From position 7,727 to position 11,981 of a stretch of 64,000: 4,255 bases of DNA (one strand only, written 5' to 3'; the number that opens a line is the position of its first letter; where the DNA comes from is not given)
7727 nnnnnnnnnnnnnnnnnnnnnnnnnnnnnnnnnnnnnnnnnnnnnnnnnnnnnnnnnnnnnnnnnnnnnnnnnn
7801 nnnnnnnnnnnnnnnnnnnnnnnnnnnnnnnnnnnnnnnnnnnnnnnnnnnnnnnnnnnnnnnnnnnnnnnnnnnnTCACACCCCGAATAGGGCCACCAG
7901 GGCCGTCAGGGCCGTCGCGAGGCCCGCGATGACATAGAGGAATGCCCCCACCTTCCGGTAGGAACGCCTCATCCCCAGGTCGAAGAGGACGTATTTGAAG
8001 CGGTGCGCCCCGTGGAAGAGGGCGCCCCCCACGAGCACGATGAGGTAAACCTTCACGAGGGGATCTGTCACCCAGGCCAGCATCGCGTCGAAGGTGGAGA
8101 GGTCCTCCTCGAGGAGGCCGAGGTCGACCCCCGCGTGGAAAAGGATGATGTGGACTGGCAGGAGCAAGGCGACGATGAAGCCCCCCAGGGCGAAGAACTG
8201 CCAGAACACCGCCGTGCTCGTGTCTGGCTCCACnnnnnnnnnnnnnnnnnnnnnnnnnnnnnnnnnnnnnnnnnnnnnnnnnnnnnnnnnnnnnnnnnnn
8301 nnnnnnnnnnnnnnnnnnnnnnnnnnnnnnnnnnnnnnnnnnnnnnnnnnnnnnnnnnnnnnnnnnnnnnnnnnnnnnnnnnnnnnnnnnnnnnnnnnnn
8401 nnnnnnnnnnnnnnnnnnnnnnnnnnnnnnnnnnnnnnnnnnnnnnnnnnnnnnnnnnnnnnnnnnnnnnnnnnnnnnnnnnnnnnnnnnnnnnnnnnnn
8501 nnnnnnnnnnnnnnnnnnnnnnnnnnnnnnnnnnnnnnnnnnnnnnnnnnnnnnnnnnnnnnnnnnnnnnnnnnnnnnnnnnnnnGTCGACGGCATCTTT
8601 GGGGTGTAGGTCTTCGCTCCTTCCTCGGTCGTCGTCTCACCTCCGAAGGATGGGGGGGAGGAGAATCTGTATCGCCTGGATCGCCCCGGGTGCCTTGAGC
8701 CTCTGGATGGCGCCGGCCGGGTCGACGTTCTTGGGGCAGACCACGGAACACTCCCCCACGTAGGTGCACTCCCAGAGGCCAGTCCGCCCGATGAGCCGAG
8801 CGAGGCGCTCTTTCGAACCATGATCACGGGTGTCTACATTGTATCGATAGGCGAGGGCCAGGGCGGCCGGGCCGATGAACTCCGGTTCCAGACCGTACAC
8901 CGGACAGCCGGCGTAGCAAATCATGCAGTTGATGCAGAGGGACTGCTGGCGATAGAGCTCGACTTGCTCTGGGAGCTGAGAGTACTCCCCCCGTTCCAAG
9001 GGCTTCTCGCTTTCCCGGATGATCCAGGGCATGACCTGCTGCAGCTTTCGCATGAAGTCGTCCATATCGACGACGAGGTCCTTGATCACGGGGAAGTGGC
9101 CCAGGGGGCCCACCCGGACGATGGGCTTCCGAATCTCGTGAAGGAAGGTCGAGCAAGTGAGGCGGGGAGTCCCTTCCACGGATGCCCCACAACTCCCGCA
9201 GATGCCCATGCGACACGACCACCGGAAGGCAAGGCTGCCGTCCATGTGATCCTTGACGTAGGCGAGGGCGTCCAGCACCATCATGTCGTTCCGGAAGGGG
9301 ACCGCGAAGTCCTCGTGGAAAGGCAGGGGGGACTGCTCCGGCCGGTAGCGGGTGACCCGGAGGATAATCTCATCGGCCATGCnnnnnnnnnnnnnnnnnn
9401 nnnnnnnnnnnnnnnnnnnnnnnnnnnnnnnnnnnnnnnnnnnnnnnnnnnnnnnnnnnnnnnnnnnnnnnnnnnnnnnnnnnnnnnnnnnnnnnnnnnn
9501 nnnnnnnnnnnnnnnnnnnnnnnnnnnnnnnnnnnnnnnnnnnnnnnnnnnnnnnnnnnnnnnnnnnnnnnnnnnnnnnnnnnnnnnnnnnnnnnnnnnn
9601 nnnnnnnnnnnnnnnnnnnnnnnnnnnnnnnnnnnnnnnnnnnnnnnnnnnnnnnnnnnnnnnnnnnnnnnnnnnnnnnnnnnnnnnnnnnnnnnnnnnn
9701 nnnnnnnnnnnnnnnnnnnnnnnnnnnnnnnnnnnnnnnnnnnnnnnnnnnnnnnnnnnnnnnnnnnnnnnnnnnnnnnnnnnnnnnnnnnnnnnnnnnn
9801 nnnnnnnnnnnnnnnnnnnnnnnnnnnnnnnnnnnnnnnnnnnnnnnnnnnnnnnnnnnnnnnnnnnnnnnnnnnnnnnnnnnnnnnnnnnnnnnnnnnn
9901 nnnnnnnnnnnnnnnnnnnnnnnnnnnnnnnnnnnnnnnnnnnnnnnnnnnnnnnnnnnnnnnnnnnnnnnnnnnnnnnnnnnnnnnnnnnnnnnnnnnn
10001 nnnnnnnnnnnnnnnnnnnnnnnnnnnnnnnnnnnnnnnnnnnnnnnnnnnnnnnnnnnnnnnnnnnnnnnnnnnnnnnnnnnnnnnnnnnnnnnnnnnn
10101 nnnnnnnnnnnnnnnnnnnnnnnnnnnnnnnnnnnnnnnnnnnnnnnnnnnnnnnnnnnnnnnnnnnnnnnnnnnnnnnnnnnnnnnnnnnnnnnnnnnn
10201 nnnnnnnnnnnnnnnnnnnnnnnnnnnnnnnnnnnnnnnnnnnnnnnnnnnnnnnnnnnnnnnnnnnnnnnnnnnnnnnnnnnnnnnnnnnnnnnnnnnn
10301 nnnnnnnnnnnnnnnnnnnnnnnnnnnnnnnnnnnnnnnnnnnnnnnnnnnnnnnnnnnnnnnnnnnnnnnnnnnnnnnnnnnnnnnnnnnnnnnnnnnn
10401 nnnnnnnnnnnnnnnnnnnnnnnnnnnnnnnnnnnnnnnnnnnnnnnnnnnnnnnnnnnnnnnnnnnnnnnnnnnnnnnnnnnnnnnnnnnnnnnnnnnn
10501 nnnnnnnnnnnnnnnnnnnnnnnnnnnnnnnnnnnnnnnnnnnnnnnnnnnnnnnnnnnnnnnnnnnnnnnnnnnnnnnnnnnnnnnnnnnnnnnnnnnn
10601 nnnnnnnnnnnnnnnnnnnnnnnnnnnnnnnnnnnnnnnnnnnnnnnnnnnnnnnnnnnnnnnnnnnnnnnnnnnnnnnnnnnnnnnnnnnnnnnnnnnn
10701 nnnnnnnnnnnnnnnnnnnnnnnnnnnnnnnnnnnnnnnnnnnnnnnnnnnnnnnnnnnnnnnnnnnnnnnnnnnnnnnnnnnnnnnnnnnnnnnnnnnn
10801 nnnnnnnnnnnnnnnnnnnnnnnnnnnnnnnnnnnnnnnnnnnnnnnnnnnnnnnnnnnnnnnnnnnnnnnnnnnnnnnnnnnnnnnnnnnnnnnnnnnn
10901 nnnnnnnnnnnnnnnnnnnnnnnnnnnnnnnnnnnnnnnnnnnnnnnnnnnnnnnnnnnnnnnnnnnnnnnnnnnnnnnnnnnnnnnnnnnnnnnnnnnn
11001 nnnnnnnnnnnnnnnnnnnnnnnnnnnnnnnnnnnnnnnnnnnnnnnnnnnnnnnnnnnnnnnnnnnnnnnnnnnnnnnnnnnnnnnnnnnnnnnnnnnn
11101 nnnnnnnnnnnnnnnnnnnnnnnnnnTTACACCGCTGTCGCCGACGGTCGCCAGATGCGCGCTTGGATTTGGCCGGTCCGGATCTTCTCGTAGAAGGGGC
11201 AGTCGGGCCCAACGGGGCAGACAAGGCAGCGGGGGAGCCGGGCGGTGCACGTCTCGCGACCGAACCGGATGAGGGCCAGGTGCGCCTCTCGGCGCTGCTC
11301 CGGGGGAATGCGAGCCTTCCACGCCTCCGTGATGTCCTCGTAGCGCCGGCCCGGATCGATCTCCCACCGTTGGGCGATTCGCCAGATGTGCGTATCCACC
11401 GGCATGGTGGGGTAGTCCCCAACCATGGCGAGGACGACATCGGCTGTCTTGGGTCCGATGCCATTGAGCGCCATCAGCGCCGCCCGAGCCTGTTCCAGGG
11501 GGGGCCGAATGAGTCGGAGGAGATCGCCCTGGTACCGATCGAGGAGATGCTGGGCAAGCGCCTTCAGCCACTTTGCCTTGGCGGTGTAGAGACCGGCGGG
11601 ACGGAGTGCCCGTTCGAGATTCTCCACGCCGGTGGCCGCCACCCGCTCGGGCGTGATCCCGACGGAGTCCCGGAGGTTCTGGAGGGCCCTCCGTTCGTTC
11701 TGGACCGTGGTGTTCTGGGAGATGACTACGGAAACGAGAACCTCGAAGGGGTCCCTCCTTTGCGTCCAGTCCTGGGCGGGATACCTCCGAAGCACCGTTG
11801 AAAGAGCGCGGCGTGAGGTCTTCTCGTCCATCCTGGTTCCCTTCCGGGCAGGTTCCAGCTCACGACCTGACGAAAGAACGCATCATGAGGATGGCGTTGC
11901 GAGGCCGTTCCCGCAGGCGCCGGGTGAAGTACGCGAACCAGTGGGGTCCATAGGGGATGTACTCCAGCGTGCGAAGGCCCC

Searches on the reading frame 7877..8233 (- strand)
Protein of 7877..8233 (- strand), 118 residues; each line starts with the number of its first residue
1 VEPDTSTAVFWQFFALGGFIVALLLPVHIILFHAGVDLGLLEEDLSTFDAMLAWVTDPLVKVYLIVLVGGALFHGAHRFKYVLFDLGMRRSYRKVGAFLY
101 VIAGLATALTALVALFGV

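Call 47: search_protein_families(library=pfam, proteins=[window:7877-8233:-], max_evalue=0.001)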
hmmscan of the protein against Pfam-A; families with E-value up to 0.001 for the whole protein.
window:7877-8233:- (118 aa): 2 families
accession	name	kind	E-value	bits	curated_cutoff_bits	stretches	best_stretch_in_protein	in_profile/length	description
PF02313.22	Fumarate_red_D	-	7.5e-18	65.3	25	1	8-113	8-112/114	Fumarate reductase subunit D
PF01127.27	Sdh_cyt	-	2.3e-07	31.4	25.8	1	6-112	18-121/122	Succinate dehydrogenase/Fumarate reductase transmembrane subunit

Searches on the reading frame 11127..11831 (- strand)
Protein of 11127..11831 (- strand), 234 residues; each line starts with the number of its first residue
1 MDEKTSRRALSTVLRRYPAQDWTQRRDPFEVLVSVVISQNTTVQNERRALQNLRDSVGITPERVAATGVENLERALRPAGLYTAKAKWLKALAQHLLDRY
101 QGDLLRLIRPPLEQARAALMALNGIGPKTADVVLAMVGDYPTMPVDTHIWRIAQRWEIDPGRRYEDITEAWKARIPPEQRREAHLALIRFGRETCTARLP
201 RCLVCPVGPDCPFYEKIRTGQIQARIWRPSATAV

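Call 47: search_protein_families(library=pfam, proteins=[window:11127-11831:-], max_evalue=0.001)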
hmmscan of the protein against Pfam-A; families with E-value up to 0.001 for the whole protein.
window:11127-11831:- (234 aa): 2 families
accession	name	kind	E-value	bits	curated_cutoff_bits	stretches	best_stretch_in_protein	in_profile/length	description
PF00730.31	HhH-GPD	-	4.9e-19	69.1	26.2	1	33-176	1-107/108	HhH-GPD superfamily base excision DNA repair protein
PF00633.29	HHH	-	0.00011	22.3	24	1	118-135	12-29/30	Helix-hairpin-helix motif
